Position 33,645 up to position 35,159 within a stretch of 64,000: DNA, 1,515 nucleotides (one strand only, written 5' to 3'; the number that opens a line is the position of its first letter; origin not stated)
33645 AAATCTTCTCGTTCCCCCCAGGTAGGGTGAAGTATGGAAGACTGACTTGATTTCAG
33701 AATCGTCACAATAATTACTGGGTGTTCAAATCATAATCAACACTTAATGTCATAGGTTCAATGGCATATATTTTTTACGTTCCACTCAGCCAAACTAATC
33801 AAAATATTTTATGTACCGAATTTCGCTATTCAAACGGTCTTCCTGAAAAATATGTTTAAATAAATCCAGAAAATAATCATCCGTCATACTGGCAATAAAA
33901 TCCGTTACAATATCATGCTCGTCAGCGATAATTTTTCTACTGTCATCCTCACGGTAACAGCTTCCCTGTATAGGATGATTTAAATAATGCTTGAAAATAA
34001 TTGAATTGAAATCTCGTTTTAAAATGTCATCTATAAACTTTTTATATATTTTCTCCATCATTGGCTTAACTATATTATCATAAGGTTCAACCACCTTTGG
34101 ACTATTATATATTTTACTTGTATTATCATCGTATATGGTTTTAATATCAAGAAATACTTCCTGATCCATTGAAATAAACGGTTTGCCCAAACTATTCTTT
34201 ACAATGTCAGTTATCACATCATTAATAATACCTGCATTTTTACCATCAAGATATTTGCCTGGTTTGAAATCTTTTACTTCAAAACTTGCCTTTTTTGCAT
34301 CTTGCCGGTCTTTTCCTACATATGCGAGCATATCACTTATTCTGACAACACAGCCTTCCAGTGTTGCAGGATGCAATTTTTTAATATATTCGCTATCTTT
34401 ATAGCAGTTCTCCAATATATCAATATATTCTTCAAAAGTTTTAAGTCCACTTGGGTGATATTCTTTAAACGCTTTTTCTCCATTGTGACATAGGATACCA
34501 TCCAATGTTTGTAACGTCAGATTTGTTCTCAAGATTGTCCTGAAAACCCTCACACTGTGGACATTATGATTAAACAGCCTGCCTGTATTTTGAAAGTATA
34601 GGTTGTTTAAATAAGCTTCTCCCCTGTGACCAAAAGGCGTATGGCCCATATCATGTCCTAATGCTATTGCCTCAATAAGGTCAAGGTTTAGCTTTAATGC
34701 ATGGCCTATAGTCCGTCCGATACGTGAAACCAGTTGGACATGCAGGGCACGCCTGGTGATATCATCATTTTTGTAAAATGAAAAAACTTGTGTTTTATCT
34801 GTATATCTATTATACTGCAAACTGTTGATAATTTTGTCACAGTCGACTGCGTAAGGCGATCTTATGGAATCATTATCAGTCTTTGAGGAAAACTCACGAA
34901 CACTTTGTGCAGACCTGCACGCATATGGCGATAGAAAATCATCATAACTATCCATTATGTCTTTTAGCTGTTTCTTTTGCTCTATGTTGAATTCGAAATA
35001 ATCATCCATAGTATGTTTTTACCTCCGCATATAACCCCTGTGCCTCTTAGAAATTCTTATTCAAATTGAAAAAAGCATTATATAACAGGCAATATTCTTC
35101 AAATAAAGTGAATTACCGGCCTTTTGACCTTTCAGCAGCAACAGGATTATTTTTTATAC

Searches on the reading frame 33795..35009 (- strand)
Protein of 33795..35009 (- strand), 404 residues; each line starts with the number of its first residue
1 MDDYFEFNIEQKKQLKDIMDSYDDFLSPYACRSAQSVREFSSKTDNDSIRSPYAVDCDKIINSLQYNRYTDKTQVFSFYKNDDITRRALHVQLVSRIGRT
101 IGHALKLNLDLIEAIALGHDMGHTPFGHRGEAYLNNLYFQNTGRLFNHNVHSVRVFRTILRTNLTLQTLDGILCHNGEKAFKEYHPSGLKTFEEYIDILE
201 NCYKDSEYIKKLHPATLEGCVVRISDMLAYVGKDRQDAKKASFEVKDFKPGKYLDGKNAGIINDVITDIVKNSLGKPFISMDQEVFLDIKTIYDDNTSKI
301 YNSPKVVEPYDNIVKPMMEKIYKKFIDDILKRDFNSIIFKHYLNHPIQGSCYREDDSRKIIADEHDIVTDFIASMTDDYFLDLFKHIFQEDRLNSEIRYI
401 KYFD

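Call 37: search_protein_families(library=pfam, proteins=[window:33795-35009:-], max_evalue=0.00001)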
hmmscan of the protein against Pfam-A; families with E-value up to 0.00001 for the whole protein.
window:33795-35009:- (404 aa): 1 family
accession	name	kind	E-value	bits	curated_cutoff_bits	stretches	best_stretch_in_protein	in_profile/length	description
PF01966.28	HD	-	1.3e-08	35.6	22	1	90-226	4-111/116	HD domain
